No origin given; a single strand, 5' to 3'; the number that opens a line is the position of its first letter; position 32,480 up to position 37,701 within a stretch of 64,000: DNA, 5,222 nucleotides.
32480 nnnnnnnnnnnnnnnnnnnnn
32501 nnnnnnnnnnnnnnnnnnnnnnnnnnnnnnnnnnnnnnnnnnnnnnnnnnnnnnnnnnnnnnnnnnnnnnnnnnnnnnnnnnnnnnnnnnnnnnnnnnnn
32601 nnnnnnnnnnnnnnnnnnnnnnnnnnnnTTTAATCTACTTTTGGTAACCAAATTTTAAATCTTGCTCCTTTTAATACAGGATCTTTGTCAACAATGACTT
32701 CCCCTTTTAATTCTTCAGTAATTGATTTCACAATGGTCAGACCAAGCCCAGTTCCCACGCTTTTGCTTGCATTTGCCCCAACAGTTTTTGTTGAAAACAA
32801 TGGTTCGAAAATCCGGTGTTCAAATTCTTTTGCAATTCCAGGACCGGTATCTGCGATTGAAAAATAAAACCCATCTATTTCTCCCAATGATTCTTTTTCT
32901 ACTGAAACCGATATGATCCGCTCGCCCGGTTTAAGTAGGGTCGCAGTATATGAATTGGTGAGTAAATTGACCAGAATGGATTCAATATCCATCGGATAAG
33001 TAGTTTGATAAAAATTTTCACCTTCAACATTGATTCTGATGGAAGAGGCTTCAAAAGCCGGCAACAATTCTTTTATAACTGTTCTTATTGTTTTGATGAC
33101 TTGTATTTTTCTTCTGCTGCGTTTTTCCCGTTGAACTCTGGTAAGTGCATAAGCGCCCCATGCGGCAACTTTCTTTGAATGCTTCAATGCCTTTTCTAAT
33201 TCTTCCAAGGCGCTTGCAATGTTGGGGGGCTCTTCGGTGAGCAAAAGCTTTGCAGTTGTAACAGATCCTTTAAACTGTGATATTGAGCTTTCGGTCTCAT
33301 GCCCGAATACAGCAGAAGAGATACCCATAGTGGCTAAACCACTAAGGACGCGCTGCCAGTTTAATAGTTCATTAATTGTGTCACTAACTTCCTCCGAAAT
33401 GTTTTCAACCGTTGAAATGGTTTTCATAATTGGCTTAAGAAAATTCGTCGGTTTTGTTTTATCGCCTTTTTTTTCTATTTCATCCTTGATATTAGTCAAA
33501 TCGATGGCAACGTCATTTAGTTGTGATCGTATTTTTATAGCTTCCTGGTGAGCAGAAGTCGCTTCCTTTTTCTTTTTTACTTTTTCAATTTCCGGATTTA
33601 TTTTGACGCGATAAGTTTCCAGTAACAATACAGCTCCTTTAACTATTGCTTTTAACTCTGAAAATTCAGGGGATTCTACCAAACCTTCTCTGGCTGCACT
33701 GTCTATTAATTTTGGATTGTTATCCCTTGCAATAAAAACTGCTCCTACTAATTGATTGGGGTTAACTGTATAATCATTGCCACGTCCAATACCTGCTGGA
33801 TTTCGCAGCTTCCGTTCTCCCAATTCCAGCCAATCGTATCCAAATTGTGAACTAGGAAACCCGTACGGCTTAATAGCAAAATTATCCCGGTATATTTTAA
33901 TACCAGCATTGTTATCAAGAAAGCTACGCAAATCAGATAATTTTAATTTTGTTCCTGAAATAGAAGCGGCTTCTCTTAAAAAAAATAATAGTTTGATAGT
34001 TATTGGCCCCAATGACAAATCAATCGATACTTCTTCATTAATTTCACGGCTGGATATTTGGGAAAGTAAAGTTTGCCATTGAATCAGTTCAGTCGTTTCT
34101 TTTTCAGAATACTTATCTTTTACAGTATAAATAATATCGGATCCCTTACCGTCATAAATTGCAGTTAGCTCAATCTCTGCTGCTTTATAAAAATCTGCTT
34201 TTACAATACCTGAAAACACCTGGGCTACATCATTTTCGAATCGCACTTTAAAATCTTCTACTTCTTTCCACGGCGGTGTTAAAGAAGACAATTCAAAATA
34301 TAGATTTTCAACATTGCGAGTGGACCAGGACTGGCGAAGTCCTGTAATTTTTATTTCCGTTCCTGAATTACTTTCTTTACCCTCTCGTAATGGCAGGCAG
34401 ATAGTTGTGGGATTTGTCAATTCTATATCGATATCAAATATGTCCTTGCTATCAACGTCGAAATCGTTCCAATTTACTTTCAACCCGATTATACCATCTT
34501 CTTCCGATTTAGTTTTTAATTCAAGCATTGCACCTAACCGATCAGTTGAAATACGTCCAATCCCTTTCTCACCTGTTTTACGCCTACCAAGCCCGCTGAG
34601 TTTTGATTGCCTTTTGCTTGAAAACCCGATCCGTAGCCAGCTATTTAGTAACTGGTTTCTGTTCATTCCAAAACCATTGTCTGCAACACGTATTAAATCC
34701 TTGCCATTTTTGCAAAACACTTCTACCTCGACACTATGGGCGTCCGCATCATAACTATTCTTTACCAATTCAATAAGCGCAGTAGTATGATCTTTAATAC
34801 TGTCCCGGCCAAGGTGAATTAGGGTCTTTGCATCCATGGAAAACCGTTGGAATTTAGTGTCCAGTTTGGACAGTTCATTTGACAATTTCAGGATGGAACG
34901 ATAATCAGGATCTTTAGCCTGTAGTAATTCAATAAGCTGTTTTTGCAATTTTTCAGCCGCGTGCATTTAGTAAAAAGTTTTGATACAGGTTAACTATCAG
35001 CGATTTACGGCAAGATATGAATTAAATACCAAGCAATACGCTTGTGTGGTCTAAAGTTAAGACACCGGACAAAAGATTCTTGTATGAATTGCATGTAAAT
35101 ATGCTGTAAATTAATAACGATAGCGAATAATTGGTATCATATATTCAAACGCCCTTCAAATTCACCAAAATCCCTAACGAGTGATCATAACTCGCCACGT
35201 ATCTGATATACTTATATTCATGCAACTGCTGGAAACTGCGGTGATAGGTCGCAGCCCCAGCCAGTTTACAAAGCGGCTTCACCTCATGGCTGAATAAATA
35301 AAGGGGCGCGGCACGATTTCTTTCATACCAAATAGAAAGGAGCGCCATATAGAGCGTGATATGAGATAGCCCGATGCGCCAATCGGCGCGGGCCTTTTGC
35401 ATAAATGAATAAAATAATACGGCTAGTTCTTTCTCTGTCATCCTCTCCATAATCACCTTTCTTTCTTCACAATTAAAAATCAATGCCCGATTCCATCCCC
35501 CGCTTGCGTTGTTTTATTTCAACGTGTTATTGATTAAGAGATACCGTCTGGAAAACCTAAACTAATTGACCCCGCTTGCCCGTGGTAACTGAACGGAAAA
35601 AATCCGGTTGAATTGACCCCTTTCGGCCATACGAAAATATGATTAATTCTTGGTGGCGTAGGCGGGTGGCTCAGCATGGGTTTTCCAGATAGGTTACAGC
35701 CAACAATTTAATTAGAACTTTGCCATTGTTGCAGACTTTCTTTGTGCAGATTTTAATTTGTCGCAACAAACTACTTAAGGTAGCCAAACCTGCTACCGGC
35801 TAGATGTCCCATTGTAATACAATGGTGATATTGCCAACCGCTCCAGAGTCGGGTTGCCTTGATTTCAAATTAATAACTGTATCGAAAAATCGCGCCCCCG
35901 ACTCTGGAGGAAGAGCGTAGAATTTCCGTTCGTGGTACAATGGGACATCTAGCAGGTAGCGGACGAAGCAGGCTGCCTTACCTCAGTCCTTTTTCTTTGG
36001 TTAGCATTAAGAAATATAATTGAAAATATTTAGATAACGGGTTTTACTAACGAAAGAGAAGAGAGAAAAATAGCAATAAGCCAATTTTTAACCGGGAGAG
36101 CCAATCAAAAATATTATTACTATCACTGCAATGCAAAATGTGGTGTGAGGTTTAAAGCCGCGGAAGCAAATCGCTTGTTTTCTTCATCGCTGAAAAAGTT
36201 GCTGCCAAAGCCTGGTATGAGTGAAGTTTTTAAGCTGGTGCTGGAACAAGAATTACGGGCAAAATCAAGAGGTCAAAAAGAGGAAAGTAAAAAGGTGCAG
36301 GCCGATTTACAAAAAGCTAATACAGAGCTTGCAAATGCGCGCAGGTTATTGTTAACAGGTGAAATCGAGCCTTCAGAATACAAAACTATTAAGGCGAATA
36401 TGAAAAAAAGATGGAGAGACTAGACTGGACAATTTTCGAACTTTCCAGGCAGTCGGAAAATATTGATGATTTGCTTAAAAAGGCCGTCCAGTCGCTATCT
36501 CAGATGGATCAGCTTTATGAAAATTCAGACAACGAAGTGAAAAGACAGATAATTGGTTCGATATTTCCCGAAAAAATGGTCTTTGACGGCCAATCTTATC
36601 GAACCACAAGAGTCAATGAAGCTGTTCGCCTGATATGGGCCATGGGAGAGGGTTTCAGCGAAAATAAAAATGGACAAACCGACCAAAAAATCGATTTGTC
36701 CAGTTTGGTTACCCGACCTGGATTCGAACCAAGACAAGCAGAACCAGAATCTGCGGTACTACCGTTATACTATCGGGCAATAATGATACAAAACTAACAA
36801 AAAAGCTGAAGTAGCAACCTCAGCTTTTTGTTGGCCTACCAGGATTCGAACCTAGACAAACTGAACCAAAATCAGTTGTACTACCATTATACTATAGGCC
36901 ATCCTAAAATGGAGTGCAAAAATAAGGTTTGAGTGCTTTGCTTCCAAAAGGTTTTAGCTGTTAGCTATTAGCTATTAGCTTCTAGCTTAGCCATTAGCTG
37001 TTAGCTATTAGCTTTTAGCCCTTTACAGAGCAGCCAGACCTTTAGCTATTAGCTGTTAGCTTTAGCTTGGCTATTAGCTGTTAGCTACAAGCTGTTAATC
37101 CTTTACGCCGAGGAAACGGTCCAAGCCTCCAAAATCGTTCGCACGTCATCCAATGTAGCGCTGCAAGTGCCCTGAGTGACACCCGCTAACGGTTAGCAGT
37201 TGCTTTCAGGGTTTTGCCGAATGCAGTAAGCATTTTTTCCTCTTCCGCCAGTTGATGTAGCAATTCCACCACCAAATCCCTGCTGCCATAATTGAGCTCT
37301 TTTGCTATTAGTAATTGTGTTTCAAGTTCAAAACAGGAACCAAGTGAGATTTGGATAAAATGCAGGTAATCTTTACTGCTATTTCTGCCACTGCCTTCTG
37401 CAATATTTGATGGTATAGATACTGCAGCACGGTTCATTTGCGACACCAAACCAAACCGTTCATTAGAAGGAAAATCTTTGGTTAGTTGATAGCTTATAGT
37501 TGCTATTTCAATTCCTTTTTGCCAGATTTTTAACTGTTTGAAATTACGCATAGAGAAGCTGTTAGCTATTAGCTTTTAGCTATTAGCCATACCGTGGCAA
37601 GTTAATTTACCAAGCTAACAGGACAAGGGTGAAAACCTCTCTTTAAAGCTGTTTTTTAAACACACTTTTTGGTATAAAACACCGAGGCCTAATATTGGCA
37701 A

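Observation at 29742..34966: Four-gene operon wiring a GHKL-ATPase/histidine-kinase fusion and a receiver protein to a PtuB-like HNH nuclease and an N6-adenine methyltransferase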

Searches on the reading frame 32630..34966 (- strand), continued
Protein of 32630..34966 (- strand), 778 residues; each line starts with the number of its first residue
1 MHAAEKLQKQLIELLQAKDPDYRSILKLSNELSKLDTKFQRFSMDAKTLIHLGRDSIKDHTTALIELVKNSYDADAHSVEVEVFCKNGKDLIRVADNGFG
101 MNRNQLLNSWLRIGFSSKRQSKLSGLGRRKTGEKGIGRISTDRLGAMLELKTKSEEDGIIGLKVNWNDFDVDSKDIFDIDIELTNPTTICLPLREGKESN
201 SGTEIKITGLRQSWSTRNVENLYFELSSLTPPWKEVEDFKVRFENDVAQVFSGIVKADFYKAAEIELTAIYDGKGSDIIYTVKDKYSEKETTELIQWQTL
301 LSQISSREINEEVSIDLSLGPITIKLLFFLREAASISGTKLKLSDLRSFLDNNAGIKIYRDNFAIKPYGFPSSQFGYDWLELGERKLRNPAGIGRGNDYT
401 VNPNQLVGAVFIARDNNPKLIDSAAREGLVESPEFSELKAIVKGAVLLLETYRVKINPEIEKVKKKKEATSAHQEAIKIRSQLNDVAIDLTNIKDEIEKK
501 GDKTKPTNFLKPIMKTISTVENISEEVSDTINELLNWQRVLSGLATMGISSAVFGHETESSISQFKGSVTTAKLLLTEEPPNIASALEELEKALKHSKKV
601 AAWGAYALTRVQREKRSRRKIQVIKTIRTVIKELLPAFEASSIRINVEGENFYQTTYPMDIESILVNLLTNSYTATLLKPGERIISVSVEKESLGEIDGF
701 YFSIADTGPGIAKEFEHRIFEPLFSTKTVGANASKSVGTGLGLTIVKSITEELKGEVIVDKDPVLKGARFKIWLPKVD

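Call 83: get_annotated_region(hit=H20, flank=5000)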
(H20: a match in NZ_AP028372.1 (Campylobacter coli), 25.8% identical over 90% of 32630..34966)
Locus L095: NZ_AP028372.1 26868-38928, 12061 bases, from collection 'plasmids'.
description: Campylobacter coli strain BCH-10879 plasmid pTet_BCH-10879, complete sequence
organism: Campylobacter coli (NCBI taxid 195)
taxonomy: Bacteria; Campylobacterota; Epsilonproteobacteria; Campylobacterales; Campylobacteraceae; Campylobacter; Campylobacter coli
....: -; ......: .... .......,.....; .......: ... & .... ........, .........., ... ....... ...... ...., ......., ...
typing (MOB-suite, as given by PLSDB): conjugative; replicon rep_cluster_475; relaxase MOBP; mating-pair formation MPF_T
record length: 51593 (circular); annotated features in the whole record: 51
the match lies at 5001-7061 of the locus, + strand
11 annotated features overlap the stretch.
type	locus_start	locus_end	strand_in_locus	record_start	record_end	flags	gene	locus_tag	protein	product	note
CDS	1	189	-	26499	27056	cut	-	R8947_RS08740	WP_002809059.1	Rha family transcriptional regulator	-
CDS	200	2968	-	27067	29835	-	-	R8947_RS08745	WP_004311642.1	VirB4 family type IV secretion/conjugal transfer ATPase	-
CDS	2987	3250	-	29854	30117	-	-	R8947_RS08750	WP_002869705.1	TrbC/VirB2 family protein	-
CDS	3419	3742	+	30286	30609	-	-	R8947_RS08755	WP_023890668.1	hypothetical protein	-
CDS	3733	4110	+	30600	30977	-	vapD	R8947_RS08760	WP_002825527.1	virulence-associated protein VapD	-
CDS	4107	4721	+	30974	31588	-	-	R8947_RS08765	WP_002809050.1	recombinase family protein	GO:0006310 - DNA recombination [Evidence IEA]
CDS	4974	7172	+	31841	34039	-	-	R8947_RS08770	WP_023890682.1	sensor histidine kinase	-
CDS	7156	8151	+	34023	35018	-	-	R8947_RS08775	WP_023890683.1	response regulator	-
CDS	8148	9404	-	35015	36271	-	dcm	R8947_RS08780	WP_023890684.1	DNA (cytosine-5-)-methyltransferase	GO:0006304 - DNA modification [Evidence IEA]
CDS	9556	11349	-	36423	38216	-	-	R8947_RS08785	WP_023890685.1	AAA family ATPase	-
CDS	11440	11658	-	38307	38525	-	-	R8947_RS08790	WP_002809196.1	type II toxin-antitoxin system HicB family antitoxin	-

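Call 84: search_protein_families(library=padloc, proteins=[L093:4986-7517:+, L093:7507-8154:+, L093:8151-8765:+, L093:8765-10360:+, L095:4974-7172:+, L095:7156-8151:+, L092:7282-8385:+, L092:8399-9268:+, L094:7244-7750:+, L094:7871-8545:+], max_evalue=0.001)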
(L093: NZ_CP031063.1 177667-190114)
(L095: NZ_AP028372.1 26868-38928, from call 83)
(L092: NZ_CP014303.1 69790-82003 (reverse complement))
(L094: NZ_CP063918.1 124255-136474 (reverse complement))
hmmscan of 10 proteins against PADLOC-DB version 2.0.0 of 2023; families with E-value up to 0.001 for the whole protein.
L093:4986-7517:+ (843 aa): 0 families

L093:7507-8154:+ (215 aa): 0 families

L093:8151-8765:+ (204 aa): 56 families (the best 25 are shown)
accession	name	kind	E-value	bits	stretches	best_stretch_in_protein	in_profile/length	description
PDLC00337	PtuB1|PtuB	-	3.1e-18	64.4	1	17-176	31-180/216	Unknown function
PDLC00292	PtuA1|PtuA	-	2.6e-17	60.5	1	18-178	35-212/726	AAA ATPase domain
PDLC00319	PtuB1|PtuB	-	7.3e-14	50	1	16-101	45-134/310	Unknown function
PDLC02924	HNH_I-A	-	2.7e-13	48.4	1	23-140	24-127/198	-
PDLC00315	PtuB1|PtuB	-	3.1e-13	48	1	17-100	5-81/227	Unknown function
PDLC00332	PtuB1|PtuB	-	6.3e-13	47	1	20-140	28-136/212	Unknown function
PDLC00324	PtuB1|PtuB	-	1.2e-11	42.8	1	24-137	26-129/209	Unknown function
PDLC00346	PtuB1|PtuB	-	9e-11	40.1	1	17-139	23-138/214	Unknown function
PDLC00329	PtuB1|PtuB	-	1.4e-10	39.1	1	14-103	38-128/331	Unknown function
PDLC00328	PtuB1|PtuB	-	3.6e-10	37.9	1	26-97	46-119/295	Unknown function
PDLC00358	PtuB1|PtuB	-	4.3e-10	37.6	1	27-137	32-130/215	Unknown function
PDLC00316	PtuB1|PtuB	-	9.7e-10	36.5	1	24-101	48-127/301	Unknown function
PDLC00342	PtuB1|PtuB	-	1.8e-09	35.4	1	41-155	48-144/247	Unknown function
PDLC00320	PtuB1|PtuB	-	3.1e-09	34.9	1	10-156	13-149/202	Unknown function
PDLC00322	PtuB1|PtuB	-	2.4e-08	32.1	1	17-176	19-170/215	Unknown function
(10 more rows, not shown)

L093:8765-10360:+ (531 aa): 26 families (the best 25 are shown)
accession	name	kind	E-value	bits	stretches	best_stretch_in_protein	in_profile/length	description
PDLC03267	MTase_II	-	2.1e-143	477.1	1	4-529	10-535/539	Type II methyltransferase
PDLC03301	MTase_II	-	4.1e-46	155.7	1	3-484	70-549/604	Type II methyltransferase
PDLC03248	MTase_II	-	1.2e-25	88.2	1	3-305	5-306/521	Type II methyltransferase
PDLC03335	MTase_II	-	8.8e-24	82.1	1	3-289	75-375/607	Type II methyltransferase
PDLC03226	MTase_II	-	1.7e-23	81.1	1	3-223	12-238/579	Type II methyltransferase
PDLC03328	MTase_II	-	2e-18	64.2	1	6-343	30-369/587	Type II methyltransferase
PDLC03258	MTase_II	-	1.5e-17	61.8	1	2-221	17-203/366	Type II methyltransferase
PDLC04134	mad2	-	7.7e-17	59.3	1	4-241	267-459/492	mads_2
PDLC03348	MTase_II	-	1e-16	58.6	1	108-297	346-532/727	Type II methyltransferase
PDLC03347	MTase_II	-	1.4e-16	58.3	1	3-214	4-195/488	Type II methyltransferase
PDLC03313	MTase_II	-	1.7e-15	54.6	1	5-384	20-426/563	Type II methyltransferase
PDLC03293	MTase_II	-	1.4e-14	51.7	1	2-226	11-214/427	Type II methyltransferase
PDLC03719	oMTase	-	4.5e-14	50.2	1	1-208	19-201/387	orphan methyltransferase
PDLC03227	MTase_II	-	3.5e-13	47.3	1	2-245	22-265/494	Type II methyltransferase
PDLC03282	MTase_II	-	5.3e-13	47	1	96-227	70-193/386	Type II methyltransferase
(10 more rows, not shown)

L095:4974-7172:+ (732 aa): 0 families

L095:7156-8151:+ (331 aa): 0 families

L092:7282-8385:+ (367 aa): 0 families

L092:8399-9268:+ (289 aa): 0 families

L094:7244-7750:+ (168 aa): 0 families

L094:7871-8545:+ (224 aa): 22 families
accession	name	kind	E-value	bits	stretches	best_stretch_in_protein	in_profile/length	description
PDLC00337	PtuB1|PtuB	-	2.9e-07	28.6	1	31-192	46-185/216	Unknown function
PDLC00332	PtuB1|PtuB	-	8.6e-07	27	1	42-180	48-176/212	Unknown function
PDLC00335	PtuB1|PtuB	-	6.8e-06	23.8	1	42-99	49-101/214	Unknown function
PDLC04254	PDC-M01B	-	1.1e-05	23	1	31-196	88-241/297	-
PDLC00325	PtuB1|PtuB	-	1.3e-05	22.9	1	42-99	52-104/213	Unknown function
PDLC00315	PtuB1|PtuB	-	1.8e-05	22.6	1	24-99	13-79/227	Unknown function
PDLC04252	PDC-M01B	-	2.1e-05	21.7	1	32-98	85-141/294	-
PDLC04248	PDC-M01B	-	2.6e-05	22.2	1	27-106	19-88/216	-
PDLC04256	PDC-M01B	-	4e-05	21.3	1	32-113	96-167/285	-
PDLC00351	PtuB1|PtuB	-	4.5e-05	21.6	1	29-100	44-109/195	Unknown function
PDLC00342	PtuB1|PtuB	-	5.4e-05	20.7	1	34-99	40-99/247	Unknown function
PDLC04259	PDC-M01B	-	7.6e-05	20.8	1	27-107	81-149/277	-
PDLC04251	PDC-M01B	-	0.0001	19.8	1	12-99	69-145/279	-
PDLC00292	PtuA1|PtuA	-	0.00011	18.8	1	41-173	58-198/726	AAA ATPase domain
PDLC04262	PDC-M01B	-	0.00017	19.4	1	17-101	54-128/259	-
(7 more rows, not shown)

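Call 86: search_protein_families(library=pfam, proteins=[L095:7156-8151:+, L092:7282-8385:+, L092:8399-9268:+, L059:10081-11364:+, L093:7507-8154:+, L094:7244-7750:+, L095:4974-7172:+, L093:4986-7517:+], max_evalue=1)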
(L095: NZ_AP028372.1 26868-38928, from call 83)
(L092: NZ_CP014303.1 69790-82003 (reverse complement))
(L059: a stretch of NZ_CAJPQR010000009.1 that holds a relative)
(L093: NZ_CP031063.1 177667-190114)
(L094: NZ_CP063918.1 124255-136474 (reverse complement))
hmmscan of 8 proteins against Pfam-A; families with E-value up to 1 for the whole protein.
L095:7156-8151:+ (331 aa): 4 families
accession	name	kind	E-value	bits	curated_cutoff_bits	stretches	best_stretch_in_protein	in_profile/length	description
PF00072.30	Response_reg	-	2.9e-05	24.6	30.2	1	10-99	1-81/111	Response regulator receiver domain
PF20274.4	cREC_REC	-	0.0014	19.7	27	1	11-88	3-61/88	Cyclic-phosphate processing Receiver domain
PF23198.2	PDE8A_N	-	0.018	15.4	29.6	1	39-84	33-78/147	PDE8A-like, N-terminal domain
PF08344.16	TRP_2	-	0.085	13.5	27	0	29-48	10-29/63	Transient receptor ion channel II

L092:7282-8385:+ (367 aa): 0 families

L092:8399-9268:+ (289 aa): 0 families

L059:10081-11364:+ (427 aa): 1 family
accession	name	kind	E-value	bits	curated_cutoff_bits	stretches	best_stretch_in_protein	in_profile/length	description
PF14018.11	DUF4234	-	0.19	12.3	25.3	1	100-135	13-47/70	Domain of unknown function (DUF4234)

L093:7507-8154:+ (215 aa): 4 families
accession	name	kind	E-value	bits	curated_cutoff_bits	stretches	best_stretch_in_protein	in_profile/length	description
PF20274.4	cREC_REC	-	0.0037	18.4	27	1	43-87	20-60/88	Cyclic-phosphate processing Receiver domain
PF13847.12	Methyltransf_31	-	0.019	15.1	27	1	33-120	52-129/145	Methyltransferase domain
PF00072.30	Response_reg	-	0.061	13.9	30.2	1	7-113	3-94/111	Response regulator receiver domain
PF04871.18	Uso1_p115_C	-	0.12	13.1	28.4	1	126-173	37-82/121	Uso1 / p115 like vesicle tethering protein, C terminal region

L094:7244-7750:+ (168 aa): 4 families
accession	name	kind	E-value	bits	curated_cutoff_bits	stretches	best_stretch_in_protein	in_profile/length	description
PF03709.21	OKR_DC_1_N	-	0.00034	21.3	29.3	1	41-119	26-96/111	Orn/Lys/Arg decarboxylase, N-terminal domain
PF00072.30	Response_reg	-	0.02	15.5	30.2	1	5-98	1-82/111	Response regulator receiver domain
PF14792.12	DNA_pol_B_palm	-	0.023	15.4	25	0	102-141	39-79/113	DNA polymerase beta palm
PF20158.4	Cas5fv_helical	-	0.04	14.5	25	1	49-92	32-75/158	Cas5fv helical domain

L095:4974-7172:+ (732 aa): 5 families
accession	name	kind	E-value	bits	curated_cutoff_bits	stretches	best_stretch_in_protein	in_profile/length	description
PF13589.12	HATPase_c_3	-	1.2e-19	71.2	25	1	27-145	5-110/137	Histidine kinase-, DNA gyrase B-, and HSP90-like ATPase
PF02518.31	HATPase_c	-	4.3e-19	69.4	26.4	2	619-724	3-108/111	Histidine kinase-, DNA gyrase B-, and HSP90-like ATPase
PF14501.12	HATPase_c_5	-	1.7e-08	34.7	22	1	620-723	4-101/102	GHKL domain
PF02244.21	Propep_M14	-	0.071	13.7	22.1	1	550-610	8-65/73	Carboxypeptidase activation peptide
PF14844.12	PH_BEACH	-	0.69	10.6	27.5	1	362-425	11-69/99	PH domain associated with Beige/BEACH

L093:4986-7517:+ (843 aa): 5 families
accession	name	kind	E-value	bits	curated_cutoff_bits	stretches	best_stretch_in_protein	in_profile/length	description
PF13589.12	HATPase_c_3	-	1.3e-15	58.1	25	2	104-197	35-124/137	Histidine kinase-, DNA gyrase B-, and HSP90-like ATPase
PF02518.31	HATPase_c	-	6.7e-15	55.9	26.4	1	723-834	4-110/111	Histidine kinase-, DNA gyrase B-, and HSP90-like ATPase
PF14501.12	HATPase_c_5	-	1.1e-05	25.7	22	1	722-831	3-101/102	GHKL domain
PF13581.12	HATPase_c_2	-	0.2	12.1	27.4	1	744-812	51-112/127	Histidine kinase-like ATPase domain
PF04607.23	RelA_SpoT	-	0.98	10.2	27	1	485-524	17-57/113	Region found in RelA / SpoT proteins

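Call 90: search_protein_representatives(protein=window:32630-34966:-)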
Query: 778 residues. Proteins with E-value up to 0.001 (for the whole library): 105088; up to 1e-10: 4264; up to 1e-30: 1014. The best 150 are listed.
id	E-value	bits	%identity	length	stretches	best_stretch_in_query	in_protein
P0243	6.6e-207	705.8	49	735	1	40-777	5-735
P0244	1.6e-193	661.6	47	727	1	40-777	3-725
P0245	1.1e-187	642.3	47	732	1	40-775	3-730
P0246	9.6e-181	619.3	46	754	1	41-775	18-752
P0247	3.9e-176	604.1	42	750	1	40-775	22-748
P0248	1.7e-175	601.9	45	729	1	41-776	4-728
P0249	1.4e-172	592.3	45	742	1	37-777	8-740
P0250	3.9e-172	590.9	44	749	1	40-775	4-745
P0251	1.8e-170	585.3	42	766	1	5-776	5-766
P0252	2.7e-168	578.2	44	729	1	40-775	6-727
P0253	1.9e-164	565.4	42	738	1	42-775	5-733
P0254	4.4e-164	564.2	42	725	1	40-775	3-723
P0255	5.6e-164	563.9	42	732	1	37-776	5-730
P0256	7.2e-164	563.5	41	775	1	6-776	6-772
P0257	3.3e-161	554.7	43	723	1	41-775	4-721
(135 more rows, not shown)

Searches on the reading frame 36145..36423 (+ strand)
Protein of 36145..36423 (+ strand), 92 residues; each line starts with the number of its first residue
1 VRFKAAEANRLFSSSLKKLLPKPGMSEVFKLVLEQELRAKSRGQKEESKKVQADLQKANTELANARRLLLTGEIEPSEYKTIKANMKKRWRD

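Call 4: search_protein_families(library=pfam, proteins=[window:36145-36423:+], max_evalue=0.01)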
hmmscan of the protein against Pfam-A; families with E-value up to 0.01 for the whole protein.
window:36145-36423:+ (92 aa): 0 families

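Call 75: search_protein_families(library=pfam, proteins=[window:36145-36423:+], max_evalue=1)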
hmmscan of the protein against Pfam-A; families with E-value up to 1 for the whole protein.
window:36145-36423:+ (92 aa): 1 family
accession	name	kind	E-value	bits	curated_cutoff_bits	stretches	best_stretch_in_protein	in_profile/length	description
PF20612.3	SHOCT_2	-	0.054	14.1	24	1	64-91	18-45/53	SHOCT domain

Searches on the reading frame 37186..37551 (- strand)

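Call 75: search_protein_families(library=pfam, proteins=[window:37186-37551:-], max_evalue=1)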
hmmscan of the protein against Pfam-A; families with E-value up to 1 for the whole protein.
window:37186-37551:- (121 aa): 2 families
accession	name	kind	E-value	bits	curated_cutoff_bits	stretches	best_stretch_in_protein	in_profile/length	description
PF05635.17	23S_rRNA_IVP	-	7.3e-38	129.5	33.8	1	5-109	1-105/106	23S rRNA-intervening sequence protein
PF22296.2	bAvd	-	0.0061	17.5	40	1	11-113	5-105/107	bAvd-like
